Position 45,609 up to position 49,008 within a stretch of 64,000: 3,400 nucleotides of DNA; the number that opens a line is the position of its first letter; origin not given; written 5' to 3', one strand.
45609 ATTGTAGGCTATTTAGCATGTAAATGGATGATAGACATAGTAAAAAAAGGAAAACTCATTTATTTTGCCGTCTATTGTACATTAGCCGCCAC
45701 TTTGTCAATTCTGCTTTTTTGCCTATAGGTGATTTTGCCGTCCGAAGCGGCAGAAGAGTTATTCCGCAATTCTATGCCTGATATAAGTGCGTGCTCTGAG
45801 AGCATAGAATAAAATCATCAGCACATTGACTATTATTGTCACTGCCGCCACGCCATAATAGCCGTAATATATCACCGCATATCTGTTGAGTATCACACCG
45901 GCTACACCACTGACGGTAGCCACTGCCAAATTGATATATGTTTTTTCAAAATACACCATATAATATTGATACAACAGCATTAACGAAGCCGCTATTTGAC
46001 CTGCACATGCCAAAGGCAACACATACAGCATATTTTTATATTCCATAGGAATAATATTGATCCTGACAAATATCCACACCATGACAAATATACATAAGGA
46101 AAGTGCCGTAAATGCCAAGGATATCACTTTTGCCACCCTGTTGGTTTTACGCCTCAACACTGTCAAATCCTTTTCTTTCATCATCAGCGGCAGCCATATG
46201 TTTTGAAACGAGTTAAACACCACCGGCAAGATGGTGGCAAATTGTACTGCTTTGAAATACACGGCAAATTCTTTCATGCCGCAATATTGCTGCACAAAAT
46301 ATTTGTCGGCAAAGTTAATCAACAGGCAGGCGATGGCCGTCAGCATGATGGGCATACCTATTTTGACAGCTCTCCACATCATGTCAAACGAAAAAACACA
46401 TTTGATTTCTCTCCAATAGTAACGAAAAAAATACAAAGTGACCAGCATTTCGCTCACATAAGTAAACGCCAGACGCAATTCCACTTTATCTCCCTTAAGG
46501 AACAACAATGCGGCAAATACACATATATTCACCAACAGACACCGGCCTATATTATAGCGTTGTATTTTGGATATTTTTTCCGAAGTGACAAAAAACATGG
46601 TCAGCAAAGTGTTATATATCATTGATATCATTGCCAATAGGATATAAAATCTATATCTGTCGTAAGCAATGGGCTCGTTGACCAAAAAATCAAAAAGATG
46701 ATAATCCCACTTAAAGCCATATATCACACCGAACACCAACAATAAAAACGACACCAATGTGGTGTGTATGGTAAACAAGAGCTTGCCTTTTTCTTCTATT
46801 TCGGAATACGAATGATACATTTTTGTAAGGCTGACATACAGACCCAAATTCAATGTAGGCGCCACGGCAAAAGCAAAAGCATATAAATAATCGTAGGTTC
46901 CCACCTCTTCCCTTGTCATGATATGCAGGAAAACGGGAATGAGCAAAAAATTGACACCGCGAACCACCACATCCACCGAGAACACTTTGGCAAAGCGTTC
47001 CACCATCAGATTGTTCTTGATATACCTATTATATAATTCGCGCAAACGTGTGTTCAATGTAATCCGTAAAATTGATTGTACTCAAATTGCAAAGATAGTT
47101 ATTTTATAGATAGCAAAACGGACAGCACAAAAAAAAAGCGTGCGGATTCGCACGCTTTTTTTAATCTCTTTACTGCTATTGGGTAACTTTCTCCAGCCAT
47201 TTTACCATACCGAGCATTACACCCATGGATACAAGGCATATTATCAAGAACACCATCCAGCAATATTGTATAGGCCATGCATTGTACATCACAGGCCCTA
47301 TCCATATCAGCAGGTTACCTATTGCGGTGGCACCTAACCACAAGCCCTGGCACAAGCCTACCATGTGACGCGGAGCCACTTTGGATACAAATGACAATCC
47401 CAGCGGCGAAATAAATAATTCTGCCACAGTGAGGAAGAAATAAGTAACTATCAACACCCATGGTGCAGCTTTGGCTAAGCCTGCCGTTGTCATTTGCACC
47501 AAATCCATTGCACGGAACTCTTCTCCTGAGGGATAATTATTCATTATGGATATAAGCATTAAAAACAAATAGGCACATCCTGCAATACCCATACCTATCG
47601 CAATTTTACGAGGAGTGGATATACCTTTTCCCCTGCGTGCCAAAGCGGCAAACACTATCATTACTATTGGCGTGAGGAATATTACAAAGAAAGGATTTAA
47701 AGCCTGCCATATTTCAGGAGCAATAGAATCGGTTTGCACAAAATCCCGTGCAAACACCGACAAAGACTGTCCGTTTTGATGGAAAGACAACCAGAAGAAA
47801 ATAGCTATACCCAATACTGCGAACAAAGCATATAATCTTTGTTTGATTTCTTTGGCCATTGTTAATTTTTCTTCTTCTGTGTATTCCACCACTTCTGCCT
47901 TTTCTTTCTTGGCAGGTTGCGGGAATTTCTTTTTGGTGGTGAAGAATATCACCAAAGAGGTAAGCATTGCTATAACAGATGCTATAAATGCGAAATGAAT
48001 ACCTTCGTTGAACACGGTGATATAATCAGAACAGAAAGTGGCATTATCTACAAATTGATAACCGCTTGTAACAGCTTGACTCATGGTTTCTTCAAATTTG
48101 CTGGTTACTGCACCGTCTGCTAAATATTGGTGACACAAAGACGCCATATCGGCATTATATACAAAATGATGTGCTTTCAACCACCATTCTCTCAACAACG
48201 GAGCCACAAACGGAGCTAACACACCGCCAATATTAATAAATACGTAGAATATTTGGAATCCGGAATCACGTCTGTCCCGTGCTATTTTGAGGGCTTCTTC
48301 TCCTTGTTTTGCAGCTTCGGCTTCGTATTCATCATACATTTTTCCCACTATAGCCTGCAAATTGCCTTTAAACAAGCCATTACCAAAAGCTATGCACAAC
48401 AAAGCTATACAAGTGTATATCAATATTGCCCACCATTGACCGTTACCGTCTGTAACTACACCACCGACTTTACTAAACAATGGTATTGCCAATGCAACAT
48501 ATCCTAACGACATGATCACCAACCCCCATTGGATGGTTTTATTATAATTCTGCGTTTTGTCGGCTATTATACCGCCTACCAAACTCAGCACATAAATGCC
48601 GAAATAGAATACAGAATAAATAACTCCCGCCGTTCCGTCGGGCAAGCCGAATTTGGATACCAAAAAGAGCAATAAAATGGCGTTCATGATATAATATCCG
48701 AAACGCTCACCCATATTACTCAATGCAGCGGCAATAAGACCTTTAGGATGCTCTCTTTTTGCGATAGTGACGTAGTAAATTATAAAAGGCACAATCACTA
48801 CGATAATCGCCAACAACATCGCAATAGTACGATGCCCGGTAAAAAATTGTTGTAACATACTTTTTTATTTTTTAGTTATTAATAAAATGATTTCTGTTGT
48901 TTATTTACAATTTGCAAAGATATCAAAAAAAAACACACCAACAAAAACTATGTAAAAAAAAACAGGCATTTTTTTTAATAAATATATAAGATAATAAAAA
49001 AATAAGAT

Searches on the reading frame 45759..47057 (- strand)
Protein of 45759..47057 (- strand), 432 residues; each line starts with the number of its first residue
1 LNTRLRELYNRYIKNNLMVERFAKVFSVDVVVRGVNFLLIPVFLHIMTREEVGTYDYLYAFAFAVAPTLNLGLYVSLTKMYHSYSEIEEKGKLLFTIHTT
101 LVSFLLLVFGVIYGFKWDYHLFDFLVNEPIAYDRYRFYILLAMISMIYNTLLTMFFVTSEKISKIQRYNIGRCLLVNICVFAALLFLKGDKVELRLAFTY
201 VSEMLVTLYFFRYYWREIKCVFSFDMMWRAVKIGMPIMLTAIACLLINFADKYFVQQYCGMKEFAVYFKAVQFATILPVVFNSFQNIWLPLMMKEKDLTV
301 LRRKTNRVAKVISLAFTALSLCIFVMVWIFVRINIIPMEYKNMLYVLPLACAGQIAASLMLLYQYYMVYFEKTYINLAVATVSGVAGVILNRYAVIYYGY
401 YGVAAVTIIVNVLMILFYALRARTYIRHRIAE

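Call 6: search_protein_families(library=ncbifam, proteins=[window:45759-47057:-], max_evalue=0.001)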
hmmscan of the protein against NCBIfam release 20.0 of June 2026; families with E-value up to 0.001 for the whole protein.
window:45759-47057:- (432 aa): 0 families

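Call 80: search_protein_families(library=pfam, proteins=[window:45759-47057:-], max_evalue=0.0001)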
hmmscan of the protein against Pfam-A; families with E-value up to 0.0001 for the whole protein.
window:45759-47057:- (432 aa): 1 family
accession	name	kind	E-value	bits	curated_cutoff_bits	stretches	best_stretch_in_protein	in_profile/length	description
PF01943.22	Polysacc_synt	-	3.5e-12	46.8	28.2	1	26-294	9-272/274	Polysaccharide biosynthesis protein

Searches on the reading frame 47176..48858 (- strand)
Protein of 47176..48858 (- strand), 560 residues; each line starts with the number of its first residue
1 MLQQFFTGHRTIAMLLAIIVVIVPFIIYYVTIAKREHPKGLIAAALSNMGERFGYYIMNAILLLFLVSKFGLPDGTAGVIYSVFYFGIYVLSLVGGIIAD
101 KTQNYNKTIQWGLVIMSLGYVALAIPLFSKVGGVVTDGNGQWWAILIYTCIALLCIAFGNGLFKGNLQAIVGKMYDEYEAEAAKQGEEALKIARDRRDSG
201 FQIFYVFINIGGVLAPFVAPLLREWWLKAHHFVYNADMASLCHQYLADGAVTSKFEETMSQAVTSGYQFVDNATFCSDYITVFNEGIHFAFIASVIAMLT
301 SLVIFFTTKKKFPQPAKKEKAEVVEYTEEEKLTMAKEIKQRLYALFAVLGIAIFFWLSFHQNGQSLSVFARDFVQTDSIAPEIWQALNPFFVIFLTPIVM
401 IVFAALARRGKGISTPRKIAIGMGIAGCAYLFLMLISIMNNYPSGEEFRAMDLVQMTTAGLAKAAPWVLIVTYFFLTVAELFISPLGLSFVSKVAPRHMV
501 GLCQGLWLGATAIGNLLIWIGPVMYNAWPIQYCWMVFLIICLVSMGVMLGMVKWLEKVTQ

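Call 6: search_protein_families(library=ncbifam, proteins=[window:47176-48858:-], max_evalue=0.001)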
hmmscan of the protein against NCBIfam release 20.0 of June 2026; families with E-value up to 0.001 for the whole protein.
window:47176-48858:- (560 aa): 5 families
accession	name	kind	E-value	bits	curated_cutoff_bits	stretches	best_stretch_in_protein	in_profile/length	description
TIGR00924.1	yjdL_sub1_fam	subfamily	1.2e-48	166.4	130.2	1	36-557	7-473/475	oligopeptide:H+ symporter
NF007137.0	PRK09584.1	equivalog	1.4e-31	109.8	728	1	47-517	29-433/500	dipeptide/tripeptide permease DtpA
NF007575.0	PRK10207.1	equivalog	7.8e-31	107.4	856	1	37-517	12-430/489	dipeptide/tripeptide permease DtpB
TIGR00926.1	2A1704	subfamily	3e-27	95.3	821.6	3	47-223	11-164/671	oligopeptide:H+ symporter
NF012006.0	PRK15462.1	subfamily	1.8e-13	50.1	623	1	47-517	17-429/493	dipeptide permease DtpD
